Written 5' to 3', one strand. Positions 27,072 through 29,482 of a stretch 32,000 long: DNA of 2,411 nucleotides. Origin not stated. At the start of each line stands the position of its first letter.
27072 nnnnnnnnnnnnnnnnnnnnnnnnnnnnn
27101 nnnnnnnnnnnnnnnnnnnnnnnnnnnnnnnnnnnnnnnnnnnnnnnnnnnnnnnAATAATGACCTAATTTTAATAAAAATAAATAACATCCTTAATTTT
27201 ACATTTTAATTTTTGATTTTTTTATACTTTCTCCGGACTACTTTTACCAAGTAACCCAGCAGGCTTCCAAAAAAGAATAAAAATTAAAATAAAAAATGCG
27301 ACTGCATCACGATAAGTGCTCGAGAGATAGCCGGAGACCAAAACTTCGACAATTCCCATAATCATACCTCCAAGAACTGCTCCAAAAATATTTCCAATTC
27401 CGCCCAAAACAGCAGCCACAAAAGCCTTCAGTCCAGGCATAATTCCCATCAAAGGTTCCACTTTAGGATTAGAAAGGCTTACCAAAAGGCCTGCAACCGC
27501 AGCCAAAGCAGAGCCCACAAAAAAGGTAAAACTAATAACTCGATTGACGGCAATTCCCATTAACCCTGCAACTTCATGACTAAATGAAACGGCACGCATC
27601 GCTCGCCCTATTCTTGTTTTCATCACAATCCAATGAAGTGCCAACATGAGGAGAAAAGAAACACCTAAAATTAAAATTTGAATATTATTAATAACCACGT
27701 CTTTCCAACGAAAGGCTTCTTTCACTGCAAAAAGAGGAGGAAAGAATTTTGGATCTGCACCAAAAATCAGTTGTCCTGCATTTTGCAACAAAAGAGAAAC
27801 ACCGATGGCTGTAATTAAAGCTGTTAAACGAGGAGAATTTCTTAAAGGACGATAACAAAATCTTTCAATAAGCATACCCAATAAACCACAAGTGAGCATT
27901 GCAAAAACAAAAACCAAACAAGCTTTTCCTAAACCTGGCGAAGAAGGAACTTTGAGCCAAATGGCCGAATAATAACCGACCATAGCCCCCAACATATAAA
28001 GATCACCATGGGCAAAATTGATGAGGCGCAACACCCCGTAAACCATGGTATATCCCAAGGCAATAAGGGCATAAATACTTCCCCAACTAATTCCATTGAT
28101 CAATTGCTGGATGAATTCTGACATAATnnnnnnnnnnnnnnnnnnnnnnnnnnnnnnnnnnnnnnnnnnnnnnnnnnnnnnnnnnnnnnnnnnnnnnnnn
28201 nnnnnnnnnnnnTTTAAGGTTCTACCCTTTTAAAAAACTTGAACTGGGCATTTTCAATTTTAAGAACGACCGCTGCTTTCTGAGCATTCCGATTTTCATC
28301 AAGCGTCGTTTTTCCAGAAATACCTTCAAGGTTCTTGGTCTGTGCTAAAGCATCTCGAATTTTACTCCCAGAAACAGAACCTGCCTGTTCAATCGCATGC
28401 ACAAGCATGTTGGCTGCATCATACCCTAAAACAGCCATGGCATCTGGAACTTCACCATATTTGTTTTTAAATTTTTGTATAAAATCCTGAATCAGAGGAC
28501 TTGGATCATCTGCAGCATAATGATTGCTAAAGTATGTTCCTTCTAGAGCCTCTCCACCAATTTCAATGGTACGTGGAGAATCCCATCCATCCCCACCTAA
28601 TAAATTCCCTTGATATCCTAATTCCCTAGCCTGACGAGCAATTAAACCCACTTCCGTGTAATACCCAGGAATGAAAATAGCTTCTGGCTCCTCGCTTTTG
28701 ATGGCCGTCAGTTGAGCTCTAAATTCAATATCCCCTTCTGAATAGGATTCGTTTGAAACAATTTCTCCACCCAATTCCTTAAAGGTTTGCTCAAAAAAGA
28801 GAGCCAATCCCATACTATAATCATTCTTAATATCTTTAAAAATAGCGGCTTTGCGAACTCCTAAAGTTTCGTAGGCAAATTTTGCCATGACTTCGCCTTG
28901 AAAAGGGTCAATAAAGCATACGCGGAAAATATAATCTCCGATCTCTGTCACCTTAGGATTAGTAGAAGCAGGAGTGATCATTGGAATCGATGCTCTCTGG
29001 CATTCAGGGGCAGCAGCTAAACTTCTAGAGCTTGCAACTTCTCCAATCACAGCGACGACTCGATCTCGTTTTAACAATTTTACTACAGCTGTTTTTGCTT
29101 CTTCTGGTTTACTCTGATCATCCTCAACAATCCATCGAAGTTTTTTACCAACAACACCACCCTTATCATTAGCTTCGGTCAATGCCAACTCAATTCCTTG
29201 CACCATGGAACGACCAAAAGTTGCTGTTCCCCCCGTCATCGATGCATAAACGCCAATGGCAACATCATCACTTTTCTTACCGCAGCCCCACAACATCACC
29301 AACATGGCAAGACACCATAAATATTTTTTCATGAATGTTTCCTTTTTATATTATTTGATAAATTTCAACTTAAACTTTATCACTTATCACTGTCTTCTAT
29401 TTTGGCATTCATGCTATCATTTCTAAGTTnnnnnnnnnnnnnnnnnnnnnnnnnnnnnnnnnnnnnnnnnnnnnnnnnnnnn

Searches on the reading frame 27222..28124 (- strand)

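Call 85: search_protein_families(library=pfam, proteins=[window:27222-28124:-], max_evalue=0.00001)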
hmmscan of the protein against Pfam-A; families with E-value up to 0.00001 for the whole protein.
window:27222-28124:- (300 aa): 1 family
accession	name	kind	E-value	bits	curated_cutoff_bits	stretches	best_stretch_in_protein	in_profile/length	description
PF02653.21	BPD_transp_2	-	5.2e-45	154.1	26.8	1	8-284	2-269/269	Branched-chain amino acid transport system / permease component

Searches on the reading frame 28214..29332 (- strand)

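Call 85: search_protein_families(library=pfam, proteins=[window:28214-29332:-], max_evalue=0.00001)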
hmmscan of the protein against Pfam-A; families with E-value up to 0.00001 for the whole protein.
window:28214-29332:- (372 aa): 3 families
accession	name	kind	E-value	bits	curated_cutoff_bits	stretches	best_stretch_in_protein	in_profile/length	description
PF13458.12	Peripla_BP_6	-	1.1e-64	219.8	31.7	1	24-360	2-339/343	Periplasmic binding protein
PF01094.35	ANF_receptor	-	1.6e-27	96.9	25.4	1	47-355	6-346/353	Receptor family ligand binding region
PF13433.12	Peripla_BP_5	-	1.5e-23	83.9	27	2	25-220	2-193/363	Periplasmic binding protein domain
